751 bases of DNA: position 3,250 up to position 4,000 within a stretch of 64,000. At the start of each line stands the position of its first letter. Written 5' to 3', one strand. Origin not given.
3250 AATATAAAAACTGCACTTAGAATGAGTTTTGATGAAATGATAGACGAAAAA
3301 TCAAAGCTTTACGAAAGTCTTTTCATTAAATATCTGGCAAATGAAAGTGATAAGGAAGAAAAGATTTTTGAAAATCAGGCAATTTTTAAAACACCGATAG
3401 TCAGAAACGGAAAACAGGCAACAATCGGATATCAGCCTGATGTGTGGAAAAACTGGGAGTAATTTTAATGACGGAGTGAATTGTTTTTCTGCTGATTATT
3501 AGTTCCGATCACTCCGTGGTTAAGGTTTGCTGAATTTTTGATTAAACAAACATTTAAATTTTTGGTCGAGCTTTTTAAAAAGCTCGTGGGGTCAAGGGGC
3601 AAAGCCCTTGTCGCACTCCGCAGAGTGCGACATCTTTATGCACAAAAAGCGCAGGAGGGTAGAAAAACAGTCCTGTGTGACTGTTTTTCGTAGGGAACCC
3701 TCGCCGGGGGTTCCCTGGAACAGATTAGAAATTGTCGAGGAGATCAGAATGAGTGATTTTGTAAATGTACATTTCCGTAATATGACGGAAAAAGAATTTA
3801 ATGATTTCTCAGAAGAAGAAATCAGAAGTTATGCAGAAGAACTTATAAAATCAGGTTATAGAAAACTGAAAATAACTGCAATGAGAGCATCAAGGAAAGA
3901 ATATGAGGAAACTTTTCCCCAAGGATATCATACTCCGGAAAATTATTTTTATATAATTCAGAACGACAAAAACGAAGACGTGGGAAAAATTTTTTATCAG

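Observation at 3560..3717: Five-hairpin, roughly 160 nt repeat element whose stems are kept intact by compensatory substitutions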

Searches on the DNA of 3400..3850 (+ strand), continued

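Call 34: search_with_rna_model(model_id=R1, sources=[window, L002, L003, L004, L005, L006, L007, L008, L009, L010, L011, L012, L013, L014, L015, L016, L017, L018, L019, L020, L021, L022, L023, L024, L025, L026, L027, L028, L029, L030, L031, L032, L033, L034, L035, L036, L037, L038, L039, L040, L041, L042, L043, L044, L045, L046, L047, L048, L049, L050, L051, L052, L053, L054, L055, L056, L057, L058, L059, L060, L061, L062, L063, L064, L065, L066, L067, L068, L069, L070, L071, L072, L073, L074, L075, L076, L077, L078, L079, L080, L081, L082, L083, L084, L085, L086, L087, L088, L089, L090, L091, L092, L093, L094, L095, L096, L097, L098, L099, L100], max_evalue=0.01, make_alignment=true)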
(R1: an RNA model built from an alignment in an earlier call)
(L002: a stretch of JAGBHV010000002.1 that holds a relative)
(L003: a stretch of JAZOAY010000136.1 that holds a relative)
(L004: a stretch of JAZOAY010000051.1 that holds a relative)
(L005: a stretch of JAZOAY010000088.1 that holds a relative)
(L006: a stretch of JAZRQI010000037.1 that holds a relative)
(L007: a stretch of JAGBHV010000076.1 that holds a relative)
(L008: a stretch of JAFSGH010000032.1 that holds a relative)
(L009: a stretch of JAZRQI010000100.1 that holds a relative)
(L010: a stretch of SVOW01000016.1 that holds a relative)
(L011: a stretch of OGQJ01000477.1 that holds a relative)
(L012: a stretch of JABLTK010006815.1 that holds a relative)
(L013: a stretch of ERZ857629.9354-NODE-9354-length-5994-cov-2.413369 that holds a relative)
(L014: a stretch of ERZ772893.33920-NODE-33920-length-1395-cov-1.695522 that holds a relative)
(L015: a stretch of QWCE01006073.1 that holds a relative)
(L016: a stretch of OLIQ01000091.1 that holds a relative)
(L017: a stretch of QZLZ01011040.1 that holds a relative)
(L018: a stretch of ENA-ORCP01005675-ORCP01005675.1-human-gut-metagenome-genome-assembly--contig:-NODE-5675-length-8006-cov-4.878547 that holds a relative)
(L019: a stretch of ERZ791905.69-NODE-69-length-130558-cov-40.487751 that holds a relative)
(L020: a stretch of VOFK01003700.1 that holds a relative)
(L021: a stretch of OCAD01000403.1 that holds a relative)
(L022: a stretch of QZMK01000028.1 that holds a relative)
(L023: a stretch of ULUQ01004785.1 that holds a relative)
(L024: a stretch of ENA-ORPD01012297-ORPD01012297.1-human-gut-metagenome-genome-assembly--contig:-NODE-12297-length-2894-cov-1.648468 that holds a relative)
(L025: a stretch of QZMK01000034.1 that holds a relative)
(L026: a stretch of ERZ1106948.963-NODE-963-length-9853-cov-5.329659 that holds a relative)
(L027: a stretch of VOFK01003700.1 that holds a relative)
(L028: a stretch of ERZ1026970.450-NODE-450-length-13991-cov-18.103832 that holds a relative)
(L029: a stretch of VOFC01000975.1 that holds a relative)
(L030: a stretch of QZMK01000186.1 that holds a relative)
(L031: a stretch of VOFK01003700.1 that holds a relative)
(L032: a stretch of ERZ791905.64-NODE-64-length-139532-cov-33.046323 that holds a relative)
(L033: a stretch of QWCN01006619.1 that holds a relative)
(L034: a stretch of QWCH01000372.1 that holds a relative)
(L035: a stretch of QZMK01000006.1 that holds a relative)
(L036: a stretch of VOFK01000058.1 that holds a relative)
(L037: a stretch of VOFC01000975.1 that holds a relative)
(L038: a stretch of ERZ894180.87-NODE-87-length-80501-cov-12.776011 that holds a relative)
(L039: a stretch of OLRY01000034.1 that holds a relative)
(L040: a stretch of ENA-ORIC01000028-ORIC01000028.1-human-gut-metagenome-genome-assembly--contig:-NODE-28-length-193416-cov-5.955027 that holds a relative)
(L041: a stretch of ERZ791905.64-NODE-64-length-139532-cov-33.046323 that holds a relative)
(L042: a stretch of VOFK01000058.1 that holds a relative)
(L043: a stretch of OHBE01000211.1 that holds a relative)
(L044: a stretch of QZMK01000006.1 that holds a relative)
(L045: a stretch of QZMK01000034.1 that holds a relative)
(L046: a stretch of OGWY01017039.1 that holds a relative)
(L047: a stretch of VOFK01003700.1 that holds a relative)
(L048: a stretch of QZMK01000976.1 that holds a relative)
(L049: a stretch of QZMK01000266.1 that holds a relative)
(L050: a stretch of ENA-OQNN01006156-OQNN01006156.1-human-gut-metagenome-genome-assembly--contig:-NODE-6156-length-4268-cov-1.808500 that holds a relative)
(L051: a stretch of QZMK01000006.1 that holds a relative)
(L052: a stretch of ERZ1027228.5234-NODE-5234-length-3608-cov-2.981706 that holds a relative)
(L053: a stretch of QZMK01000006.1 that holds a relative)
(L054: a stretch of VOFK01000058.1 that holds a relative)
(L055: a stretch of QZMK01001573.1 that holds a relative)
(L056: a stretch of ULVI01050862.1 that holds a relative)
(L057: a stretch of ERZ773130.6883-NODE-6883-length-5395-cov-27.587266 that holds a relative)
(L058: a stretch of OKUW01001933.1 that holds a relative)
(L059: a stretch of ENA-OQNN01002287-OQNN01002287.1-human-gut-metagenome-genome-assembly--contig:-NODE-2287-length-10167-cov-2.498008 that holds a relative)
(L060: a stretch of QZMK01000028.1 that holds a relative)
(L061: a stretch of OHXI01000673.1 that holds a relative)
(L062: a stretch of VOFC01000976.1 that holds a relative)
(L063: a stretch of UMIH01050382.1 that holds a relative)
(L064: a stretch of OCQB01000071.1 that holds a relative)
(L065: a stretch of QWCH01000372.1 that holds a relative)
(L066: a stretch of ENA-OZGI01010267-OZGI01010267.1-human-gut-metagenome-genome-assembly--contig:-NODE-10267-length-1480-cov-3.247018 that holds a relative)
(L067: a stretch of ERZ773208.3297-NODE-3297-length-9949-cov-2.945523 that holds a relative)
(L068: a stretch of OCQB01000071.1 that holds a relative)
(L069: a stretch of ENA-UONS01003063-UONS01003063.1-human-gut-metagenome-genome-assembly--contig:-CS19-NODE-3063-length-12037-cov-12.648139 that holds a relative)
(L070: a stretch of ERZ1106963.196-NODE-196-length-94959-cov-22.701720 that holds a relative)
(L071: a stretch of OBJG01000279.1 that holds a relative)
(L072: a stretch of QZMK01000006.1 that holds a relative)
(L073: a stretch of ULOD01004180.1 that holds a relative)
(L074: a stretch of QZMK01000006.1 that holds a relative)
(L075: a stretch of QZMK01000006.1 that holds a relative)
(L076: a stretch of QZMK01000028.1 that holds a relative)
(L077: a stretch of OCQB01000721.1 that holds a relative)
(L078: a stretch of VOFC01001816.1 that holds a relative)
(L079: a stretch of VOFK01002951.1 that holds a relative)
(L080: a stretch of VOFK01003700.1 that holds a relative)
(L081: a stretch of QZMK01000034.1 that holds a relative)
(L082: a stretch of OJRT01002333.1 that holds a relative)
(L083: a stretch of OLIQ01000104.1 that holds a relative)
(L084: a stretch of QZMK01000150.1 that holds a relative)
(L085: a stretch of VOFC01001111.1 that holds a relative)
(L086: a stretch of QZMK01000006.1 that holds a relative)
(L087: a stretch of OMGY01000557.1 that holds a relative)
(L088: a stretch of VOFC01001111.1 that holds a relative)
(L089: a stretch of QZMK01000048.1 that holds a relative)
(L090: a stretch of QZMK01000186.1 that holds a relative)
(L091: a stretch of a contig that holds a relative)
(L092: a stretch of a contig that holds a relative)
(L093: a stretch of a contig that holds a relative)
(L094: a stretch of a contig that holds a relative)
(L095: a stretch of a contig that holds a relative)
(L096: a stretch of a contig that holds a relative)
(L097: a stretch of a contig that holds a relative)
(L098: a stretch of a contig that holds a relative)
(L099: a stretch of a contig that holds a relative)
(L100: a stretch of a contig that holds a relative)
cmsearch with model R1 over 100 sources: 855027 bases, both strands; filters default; matches with E-value up to 0.01: 243.
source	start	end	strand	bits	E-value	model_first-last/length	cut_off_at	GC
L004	4826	5002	+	213.6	1e-69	1-177/177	no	0.47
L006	4998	5174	+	212.6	2.4e-69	1-177/177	no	0.48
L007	5990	6166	+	210.9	8.9e-69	1-177/177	no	0.49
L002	4500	4676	+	210.2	1.6e-68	1-177/177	no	0.49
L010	45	221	+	210.2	1.6e-68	1-177/177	no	0.49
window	3550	3725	+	208.3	6.5e-68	1-177/177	no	0.49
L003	1597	1772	-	202.5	5.9e-66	1-177/177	no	0.49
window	14230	14407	-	195.8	1.1e-63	1-177/177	no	0.48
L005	1834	2014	+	180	2.5e-58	1-177/177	no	0.47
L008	6891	7068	-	170.6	3.8e-55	1-177/177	no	0.53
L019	4970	5147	+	165.9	1.5e-53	1-177/177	no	0.48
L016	977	1154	-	163.6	8.7e-53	1-177/177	no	0.46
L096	4104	4281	+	163.6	8.7e-53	1-177/177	no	0.46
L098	10015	10192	+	163.6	8.7e-53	1-177/177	no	0.46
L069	3331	3505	-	163.5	9.4e-53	1-177/177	no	0.5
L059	7061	7235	-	162.1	2.9e-52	1-177/177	no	0.51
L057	349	526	-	161.6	4.1e-52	1-177/177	no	0.46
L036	4122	4296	+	160.9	7.5e-52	1-177/177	no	0.47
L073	3332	3506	+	160.9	7.5e-52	1-177/177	no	0.47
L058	1151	1326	-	160.6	9.3e-52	1-177/177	no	0.48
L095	8050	8225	-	159.9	1.6e-51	1-177/177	no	0.5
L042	279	453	+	159.5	2.2e-51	1-177/177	no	0.5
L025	252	429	+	159.4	2.4e-51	1-177/177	no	0.43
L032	9480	9654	+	159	3.2e-51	1-177/177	no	0.52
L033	3016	3191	-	158.9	3.6e-51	1-177/177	no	0.49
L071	655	830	-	158.9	3.6e-51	1-177/177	no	0.49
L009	1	145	+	158.7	4e-51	34-177/177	5'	0.53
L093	11180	11357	+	158.5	4.8e-51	1-177/177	no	0.48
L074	6871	7048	+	158.3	5.7e-51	1-177/177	no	0.44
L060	3085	3262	+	158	7.3e-51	1-177/177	no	0.49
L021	12606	12781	+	157.6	9.4e-51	1-177/177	no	0.49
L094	99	274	-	157.6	9.4e-51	1-177/177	no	0.49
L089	1517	1694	-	157.6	9.8e-51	1-177/177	no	0.48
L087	6688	6862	+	157.2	1.3e-50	1-177/177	no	0.5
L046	718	895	-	157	1.5e-50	1-177/177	no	0.49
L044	9224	9401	-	157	1.6e-50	1-177/177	no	0.47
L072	16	193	-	156.9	1.7e-50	1-177/177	no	0.46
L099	2156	2333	+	156.7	1.9e-50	1-177/177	no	0.51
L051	4623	4801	-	156.6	2.1e-50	1-177/177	no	0.46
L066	770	947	+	156.5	2.3e-50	1-177/177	no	0.46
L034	4132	4306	-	156.5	2.3e-50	1-177/177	no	0.47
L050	2806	2981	-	156.3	2.6e-50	1-177/177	no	0.5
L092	5537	5714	+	156.3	2.6e-50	1-177/177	no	0.48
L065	1275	1450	+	156.3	2.7e-50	1-177/177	no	0.49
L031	238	412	-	156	3.4e-50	1-177/177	no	0.52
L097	706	880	+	156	3.4e-50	1-177/177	no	0.52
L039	1060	1237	-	155.8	4e-50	1-177/177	no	0.46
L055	4479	4656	+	155.6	4.5e-50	1-177/177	no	0.49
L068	4104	4281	-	155.5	5.1e-50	1-177/177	no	0.45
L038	873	1050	-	155.4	5.3e-50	1-177/177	no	0.48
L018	1873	2048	-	155.3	5.6e-50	1-177/177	no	0.49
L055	61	238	+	154.8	8.6e-50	1-177/177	no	0.5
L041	136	313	-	154.4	1.1e-49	1-177/177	no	0.48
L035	5179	5356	+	154.4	1.2e-49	1-177/177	no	0.48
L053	9091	9265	+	154.1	1.5e-49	1-177/177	no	0.5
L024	493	668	+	154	1.6e-49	1-177/177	no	0.51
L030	8012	8186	+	153.8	1.9e-49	1-177/177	no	0.5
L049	9733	9907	-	153.3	2.8e-49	1-177/177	no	0.49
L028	3575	3765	-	153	3.5e-49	1-177/177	no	0.45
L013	3818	3995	-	152.1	7.1e-49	1-177/177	no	0.46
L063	11144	11321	-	152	7.4e-49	1-177/177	no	0.49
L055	363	540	+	150.8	2e-48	1-177/177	no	0.49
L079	1982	2159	-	150.7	2.1e-48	1-177/177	no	0.47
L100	8763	8940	-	150.7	2.1e-48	1-177/177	no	0.47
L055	5869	6046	+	150.7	2.1e-48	1-177/177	no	0.48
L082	5991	6167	-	150.4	2.6e-48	1-177/177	no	0.46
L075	1732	1909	-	150.2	3e-48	1-177/177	no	0.49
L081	4790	4968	-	150.2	3.1e-48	1-177/177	no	0.48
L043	2736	2913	-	149.5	5.3e-48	1-177/177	no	0.45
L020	7093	7267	-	149.3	6.3e-48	1-177/177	no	0.49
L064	10495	10672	+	148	1.7e-47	1-177/177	no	0.48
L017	1560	1737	+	147.8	2e-47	1-177/177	no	0.47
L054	1116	1293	-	147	3.8e-47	1-177/177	no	0.44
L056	3466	3643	+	147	3.8e-47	1-177/177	no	0.44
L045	993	1183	-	146.7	4.8e-47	1-177/177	no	0.47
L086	5337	5527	-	146.6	5e-47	1-177/177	no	0.48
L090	2270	2448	+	146.5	5.3e-47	1-177/177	no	0.44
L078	7436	7600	+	146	8.4e-47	1-167/177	3'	0.51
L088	3914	4088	+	145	1.8e-46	1-177/177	no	0.5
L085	7253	7428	-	144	3.9e-46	1-177/177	no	0.48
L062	3415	3593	+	143.8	4.3e-46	1-177/177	no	0.44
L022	1864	2041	-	142.6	1.1e-45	1-177/177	no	0.46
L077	7190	7364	+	141.9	2e-45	1-177/177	no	0.51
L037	1616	1788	-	141.1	3.5e-45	1-177/177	no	0.5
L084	3681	3858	-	138.1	3.8e-44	1-177/177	no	0.51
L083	4188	4383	+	135.8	2.4e-43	1-177/177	no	0.51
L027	4785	4962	+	131.3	7.7e-42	1-177/177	no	0.48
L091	2827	3022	+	131.1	9.1e-42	1-177/177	no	0.47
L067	1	151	-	130.4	1.6e-41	1-150/177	3'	0.47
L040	9166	9361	-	129.7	2.7e-41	1-177/177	no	0.51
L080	9844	10012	+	129.2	3.9e-41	1-177/177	no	0.47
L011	13966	14114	+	123.3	3.7e-39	1-150/177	3'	0.46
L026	1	136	+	121.4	1.7e-38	41-177/177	5'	0.54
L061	1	151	-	119.3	8.8e-38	1-150/177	3'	0.46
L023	5614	5749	+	106.8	1.5e-33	1-138/177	3'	0.45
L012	8562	8675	-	99.7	3.7e-31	64-177/177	5'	0.48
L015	10467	10573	-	82.5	2.4e-25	71-177/177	5'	0.5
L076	11234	11332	-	81.7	4.7e-25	79-177/177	5'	0.46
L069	6742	6894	+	77.3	1.4e-23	1-177/177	no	0.5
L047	5053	5137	-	75.6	5.4e-23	92-177/177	5'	0.48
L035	1569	1721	-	74.6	1.1e-22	1-177/177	no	0.49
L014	1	79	+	74.6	1.2e-22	98-177/177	5'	0.49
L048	863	1019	-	73.9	2.1e-22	1-177/177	no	0.38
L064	1947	2093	-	73.2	3.5e-22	1-177/177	no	0.44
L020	6850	6995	-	72.7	5.1e-22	1-177/177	no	0.46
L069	4356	4503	-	72.5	6.2e-22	1-177/177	no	0.49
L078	924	1068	-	72.1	8.2e-22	1-177/177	no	0.49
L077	660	804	-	72.1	8.2e-22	1-177/177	no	0.49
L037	2646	2792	-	71.4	1.4e-21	1-177/177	no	0.5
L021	12867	12947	+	70.5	2.9e-21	1-83/177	3'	0.52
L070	1397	1534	+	70.4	3.1e-21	1-177/177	no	0.38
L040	5977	6128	-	67.6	2.8e-20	1-177/177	no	0.46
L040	10216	10304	-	67.5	3e-20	1-177/177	no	0.51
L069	146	293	-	66.6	6.1e-20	1-177/177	no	0.45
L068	215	360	+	66.6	6.2e-20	1-177/177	no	0.42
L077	3572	3737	-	66.5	6.3e-20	1-177/177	no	0.49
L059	6816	6962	-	66.3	7.6e-20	1-177/177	no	0.5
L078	3714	3868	-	65.2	1.8e-19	1-177/177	no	0.47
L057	201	391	+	64.6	2.8e-19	1-177/177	no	0.48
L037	5034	5124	+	64.3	3.6e-19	1-177/177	no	0.48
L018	5523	5744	+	62.9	1e-18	1-177/177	no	0.53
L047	4905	5095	+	62.2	1.9e-18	1-177/177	no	0.47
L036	4254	4442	-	60.8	5.4e-18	1-177/177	no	0.45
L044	8978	9125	-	60.8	5.4e-18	1-177/177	no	0.49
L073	3464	3655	-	60.5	7.1e-18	1-177/177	no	0.46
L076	3668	3854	+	60.5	7.2e-18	1-177/177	no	0.45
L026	9790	9853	-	57.3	8.5e-17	113-177/177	5'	0.45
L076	11086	11276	+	55.5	3.5e-16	1-177/177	no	0.5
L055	11963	12098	+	54.7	6.3e-16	1-177/177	no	0.46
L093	11942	12077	-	54.7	6.3e-16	1-177/177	no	0.46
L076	5601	5818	+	54.1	9.9e-16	1-177/177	no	0.47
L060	3220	3410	-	53.8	1.3e-15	1-177/177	no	0.46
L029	10539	10643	-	53.2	2.1e-15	73-177/177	5'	0.47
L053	9223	9413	-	53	2.5e-15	1-177/177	no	0.46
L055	2569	2704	-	52.6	3.3e-15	1-177/177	no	0.47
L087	5111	5279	+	52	5.1e-15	1-177/177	no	0.45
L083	843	1016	-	50.9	1.2e-14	1-177/177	no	0.49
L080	958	1210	+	50.5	1.7e-14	1-177/177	no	0.5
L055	4614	4879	-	50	2.5e-14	1-177/177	no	0.53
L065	1408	1656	-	49.9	2.6e-14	1-177/177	no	0.45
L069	6852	7038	-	49.9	2.7e-14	1-177/177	no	0.45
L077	11459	11608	+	49.6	3.4e-14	1-177/177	no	0.41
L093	11587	11722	-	49.5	3.6e-14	1-177/177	no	0.54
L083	699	885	+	48.9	5.8e-14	1-177/177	no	0.46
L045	5251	5403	+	48.1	1.1e-13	1-177/177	no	0.43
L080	1121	1274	-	47.9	1.2e-13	1-177/177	no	0.47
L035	1424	1611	+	47.8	1.4e-13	1-177/177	no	0.49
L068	3861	4146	+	47.6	1.6e-13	1-177/177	no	0.41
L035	9364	9532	+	47.2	2.2e-13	1-177/177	no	0.46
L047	2205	2394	-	47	2.5e-13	1-177/177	no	0.42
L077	14863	14995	-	46.8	2.9e-13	1-177/177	no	0.48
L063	9007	9135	+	46.5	3.8e-13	1-177/177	no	0.49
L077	3426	3614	+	46.5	3.8e-13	1-177/177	no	0.49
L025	4732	4865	+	46.3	4.5e-13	1-177/177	no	0.43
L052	1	134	+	46.1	5.2e-13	46-177/177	5'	0.44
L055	6004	6269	-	45.9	6.3e-13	1-177/177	no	0.52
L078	3948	4072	+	45.8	6.4e-13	1-177/177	no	0.46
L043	281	416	+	45.5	8.4e-13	1-177/177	no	0.48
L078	3568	3702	+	45.2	1e-12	1-177/177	no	0.47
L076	3794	3946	-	45.1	1.1e-12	1-177/177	no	0.43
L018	5617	5779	-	45.1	1.1e-12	1-177/177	no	0.48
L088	4047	4295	-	45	1.3e-12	1-177/177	no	0.45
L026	94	341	-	44.9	1.3e-12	1-177/177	no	0.43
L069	11817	11966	-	44.6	1.7e-12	1-177/177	no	0.42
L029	10391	10582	+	44.2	2.3e-12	1-177/177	no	0.45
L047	1986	2120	+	43.9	2.9e-12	1-177/177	no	0.42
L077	11843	11974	-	43.6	3.6e-12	1-177/177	no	0.45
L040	5831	6019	+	43.5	3.9e-12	1-177/177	no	0.44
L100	6288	6423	+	43.1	5.5e-12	1-177/177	no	0.45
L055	2158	2292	-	42.9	6.3e-12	1-177/177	no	0.53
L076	5745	5880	-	42.8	6.6e-12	1-177/177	no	0.46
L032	4886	5041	+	42.7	7.5e-12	1-177/177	no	0.4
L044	3143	3278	-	42.6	7.7e-12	1-177/177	no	0.51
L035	9666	9797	-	41.9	1.4e-11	1-177/177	no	0.48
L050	2601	2848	+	41.4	2e-11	1-177/177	no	0.44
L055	5054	5189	-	41.1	2.5e-11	1-177/177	no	0.46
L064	8509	8663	-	40.9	2.9e-11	1-177/177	no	0.45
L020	1000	1134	-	40.9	3.1e-11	1-177/177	no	0.44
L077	511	665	+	40.7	3.5e-11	1-177/177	no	0.48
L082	6306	6429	-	40.6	3.8e-11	25-177/177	5'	0.47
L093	6089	6220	+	40.3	4.7e-11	1-177/177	no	0.48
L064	12569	12788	-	40.1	5.4e-11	1-177/177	no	0.33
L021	6486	6588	-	39.9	6.6e-11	1-177/177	no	0.45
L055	691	826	-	39.4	9.3e-11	1-177/177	no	0.54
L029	4956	5106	-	39.3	1e-10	1-177/177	no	0.41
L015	8352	8571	+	38.9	1.4e-10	1-177/177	no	0.33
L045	9905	10040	+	38.6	1.8e-10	1-177/177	no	0.48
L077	14703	14905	+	38.4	2.2e-10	1-177/177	no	0.46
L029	42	177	-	38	2.8e-10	1-177/177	no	0.45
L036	754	865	-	37.1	5.8e-10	1-177/177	no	0.52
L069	1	184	+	36.3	1e-09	1-177/177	no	0.45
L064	1838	1982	+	35.6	1.8e-09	1-177/177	no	0.46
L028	13892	13991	-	34.9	3.1e-09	4-177/177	5'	0.44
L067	2793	2929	-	33.6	8.9e-09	1-177/177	no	0.44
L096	5098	5311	-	32.2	2.5e-08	1-177/177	no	0.4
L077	12044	12192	-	31.1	6e-08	1-177/177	no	0.53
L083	3233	3355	+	29.1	2.9e-07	1-177/177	no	0.42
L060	3494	3628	-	29.1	3e-07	1-177/177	no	0.5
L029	5117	5315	-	28.7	4.1e-07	1-177/177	no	0.51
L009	103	216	-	27.8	8.1e-07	1-177/177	no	0.33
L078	754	909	+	27.7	8.6e-07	1-177/177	no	0.49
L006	5132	5304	-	27.7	8.8e-07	1-177/177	no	0.46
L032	12433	12561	+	23.6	2.1e-05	1-177/177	no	0.34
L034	4018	4174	+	23.4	2.5e-05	1-177/177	no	0.32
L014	37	193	-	23.3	2.8e-05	1-177/177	no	0.31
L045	933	1035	+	22.3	5.8e-05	1-177/177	no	0.35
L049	9595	9775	+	22.3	6e-05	1-177/177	no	0.33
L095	11327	11522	-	21.9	7.8e-05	1-177/177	no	0.44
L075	1634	1774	+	21.2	0.00014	1-177/177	no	0.33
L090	2406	2556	-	20.7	0.0002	1-177/177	no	0.3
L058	1091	1221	+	20.1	0.00032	1-177/177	no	0.34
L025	387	528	-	20.1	0.00033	1-177/177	no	0.3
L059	6913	7103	+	20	0.00035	1-177/177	no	0.45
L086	4082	4198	-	19.9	0.00039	1-177/177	no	0.48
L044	9076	9266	+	19.8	0.00042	1-177/177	no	0.44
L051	4502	4665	+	19.7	0.00044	1-177/177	no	0.36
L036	601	799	+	19.7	0.00044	1-177/177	no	0.45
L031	133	280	+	19.6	0.0005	1-177/177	no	0.33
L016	917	1019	+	19.5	0.00051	1-177/177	no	0.31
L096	4239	4341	-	19.1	0.00069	1-177/177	no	0.32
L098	10150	10252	-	19.1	0.00069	1-177/177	no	0.32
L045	9940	10077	-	19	0.00076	1-177/177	no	0.46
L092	5672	5810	-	18.8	0.00089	1-177/177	no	0.49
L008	6767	6933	+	18.4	0.0012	1-177/177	no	0.43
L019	5105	5277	-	18.3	0.0013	1-177/177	no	0.33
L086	8773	8853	-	18.1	0.0016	1-177/177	no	0.41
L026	9675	9832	+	18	0.0016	1-177/177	no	0.41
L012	8424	8604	+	17.5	0.0024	1-177/177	no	0.34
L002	4643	4667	-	17.5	0.0025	144-168/177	no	0.72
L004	4969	4993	-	17.5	0.0025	144-168/177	no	0.72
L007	6133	6157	-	17.5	0.0025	144-168/177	no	0.72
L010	188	212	-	17.5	0.0025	144-168/177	no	0.72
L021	12740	12903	-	17.2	0.0031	18-176/177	no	0.42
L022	1806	1906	+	17.2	0.0032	1-177/177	no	0.37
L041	144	198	+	17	0.0036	114-169/177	no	0.51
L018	1881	1935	+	17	0.0037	114-169/177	no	0.51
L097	838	986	-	16.9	0.0039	1-177/177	no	0.33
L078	7568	7600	-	16.9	0.0039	145-177/177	5'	0.61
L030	8144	8282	-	16.5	0.0055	1-177/177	no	0.37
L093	11315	11442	-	16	0.0079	1-177/177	no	0.52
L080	9970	10152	-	15.8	0.0097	1-177/177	no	0.38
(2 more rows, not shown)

Alignment A3: 150 matches aligned to the model, 568 columns, each read 5' to 3' on its own strand. Consensus structure (alignment columns), stored with it:
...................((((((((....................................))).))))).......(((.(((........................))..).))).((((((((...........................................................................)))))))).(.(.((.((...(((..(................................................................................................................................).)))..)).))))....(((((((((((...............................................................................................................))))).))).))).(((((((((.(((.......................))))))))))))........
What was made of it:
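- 3550..3717 (+): Copy 1 of the element: leader, five hairpins and a conserved linker. It lies between the ArsC-family gene and the GNAT gene. Covariance model R1 scores it at 208 bits (call 34).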
